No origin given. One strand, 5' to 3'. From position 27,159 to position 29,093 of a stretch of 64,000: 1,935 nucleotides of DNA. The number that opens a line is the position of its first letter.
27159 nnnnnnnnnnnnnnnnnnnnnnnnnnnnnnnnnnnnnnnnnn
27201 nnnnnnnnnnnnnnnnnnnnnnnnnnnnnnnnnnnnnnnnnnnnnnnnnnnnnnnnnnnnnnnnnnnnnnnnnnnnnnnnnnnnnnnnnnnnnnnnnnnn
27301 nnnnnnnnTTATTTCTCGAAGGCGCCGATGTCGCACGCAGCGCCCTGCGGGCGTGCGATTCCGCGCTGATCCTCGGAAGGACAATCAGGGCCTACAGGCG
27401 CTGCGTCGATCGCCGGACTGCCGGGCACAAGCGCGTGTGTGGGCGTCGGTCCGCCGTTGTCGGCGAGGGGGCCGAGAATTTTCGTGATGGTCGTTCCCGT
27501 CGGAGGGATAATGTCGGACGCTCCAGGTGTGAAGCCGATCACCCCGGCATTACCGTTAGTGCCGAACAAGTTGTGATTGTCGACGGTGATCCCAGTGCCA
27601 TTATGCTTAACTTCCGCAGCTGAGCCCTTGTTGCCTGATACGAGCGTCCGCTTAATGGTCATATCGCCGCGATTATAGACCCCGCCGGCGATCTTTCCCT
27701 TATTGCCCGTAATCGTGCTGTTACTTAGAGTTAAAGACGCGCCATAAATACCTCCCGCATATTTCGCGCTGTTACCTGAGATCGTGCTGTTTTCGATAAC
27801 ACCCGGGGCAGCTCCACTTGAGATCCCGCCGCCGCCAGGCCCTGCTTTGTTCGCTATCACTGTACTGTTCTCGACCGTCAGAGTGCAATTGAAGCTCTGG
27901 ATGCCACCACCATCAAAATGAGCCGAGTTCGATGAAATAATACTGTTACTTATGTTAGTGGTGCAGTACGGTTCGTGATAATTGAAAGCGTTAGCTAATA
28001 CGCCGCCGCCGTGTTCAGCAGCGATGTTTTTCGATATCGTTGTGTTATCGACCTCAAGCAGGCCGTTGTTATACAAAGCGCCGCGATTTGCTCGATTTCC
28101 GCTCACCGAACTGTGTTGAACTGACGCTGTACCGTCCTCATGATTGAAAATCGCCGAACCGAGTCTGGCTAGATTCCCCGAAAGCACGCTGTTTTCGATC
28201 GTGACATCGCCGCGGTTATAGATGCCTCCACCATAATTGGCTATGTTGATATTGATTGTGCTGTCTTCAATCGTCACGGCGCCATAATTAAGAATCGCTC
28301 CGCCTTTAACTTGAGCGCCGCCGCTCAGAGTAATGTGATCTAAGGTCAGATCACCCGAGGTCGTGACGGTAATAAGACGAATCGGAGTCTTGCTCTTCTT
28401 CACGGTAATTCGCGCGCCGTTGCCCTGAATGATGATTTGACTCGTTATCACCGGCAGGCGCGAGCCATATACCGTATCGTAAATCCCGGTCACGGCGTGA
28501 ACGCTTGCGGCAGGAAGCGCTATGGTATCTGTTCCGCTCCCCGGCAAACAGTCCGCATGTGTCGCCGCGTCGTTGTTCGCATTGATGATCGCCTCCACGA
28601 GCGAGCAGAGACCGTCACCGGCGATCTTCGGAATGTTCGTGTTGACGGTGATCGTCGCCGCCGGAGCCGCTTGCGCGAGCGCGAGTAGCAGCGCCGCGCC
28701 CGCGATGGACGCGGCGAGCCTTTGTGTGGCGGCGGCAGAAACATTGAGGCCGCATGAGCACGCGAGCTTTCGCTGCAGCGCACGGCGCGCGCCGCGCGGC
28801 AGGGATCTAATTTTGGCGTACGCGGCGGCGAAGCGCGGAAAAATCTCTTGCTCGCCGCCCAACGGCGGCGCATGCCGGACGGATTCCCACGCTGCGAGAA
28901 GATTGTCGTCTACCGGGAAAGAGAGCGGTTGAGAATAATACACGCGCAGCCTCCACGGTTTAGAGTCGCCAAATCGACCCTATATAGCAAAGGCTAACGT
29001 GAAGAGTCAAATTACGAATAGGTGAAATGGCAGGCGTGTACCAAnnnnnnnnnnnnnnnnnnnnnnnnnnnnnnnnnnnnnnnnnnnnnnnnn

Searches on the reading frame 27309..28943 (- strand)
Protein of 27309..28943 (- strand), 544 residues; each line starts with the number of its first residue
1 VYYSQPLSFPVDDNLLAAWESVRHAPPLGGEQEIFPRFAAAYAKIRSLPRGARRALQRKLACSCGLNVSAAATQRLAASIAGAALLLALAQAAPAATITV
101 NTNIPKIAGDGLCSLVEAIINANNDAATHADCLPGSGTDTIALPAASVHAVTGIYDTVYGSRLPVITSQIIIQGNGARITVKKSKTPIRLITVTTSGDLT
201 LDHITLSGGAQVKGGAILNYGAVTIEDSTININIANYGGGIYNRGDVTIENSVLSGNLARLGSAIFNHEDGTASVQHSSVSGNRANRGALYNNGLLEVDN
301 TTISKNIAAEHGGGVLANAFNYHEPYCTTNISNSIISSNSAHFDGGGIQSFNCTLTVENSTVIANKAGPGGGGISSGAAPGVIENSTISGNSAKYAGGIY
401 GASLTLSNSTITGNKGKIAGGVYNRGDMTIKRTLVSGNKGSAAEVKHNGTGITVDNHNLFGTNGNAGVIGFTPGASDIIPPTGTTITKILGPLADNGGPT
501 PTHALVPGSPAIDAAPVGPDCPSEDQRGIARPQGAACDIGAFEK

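Call 37: search_protein_families(library=ncbifam, proteins=[window:27309-28943:-], max_evalue=0.01)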
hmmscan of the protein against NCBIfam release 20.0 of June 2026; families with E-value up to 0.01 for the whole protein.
window:27309-28943:- (544 aa): 2 families
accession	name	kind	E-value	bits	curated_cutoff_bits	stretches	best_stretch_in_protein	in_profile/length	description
NF041518.1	choice_anch_Q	domain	1.6e-25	89.1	25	1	490-543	4-56/58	choice-of-anchor Q domain-containing protein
TIGR04212.1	GlyGly_RbtA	equivalog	5.7e-08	31.5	295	1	85-394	9-321/605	rhombotarget A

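Call 38: search_protein_families(library=pfam, proteins=[window:27309-28943:-], max_evalue=0.01)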
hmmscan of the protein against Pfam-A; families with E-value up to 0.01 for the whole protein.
window:27309-28943:- (544 aa): 1 family
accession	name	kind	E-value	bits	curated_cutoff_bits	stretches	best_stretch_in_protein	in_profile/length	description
PF13229.12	Beta_helix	-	2.3e-09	37.5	25.9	2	330-468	12-142/158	Right handed beta helix region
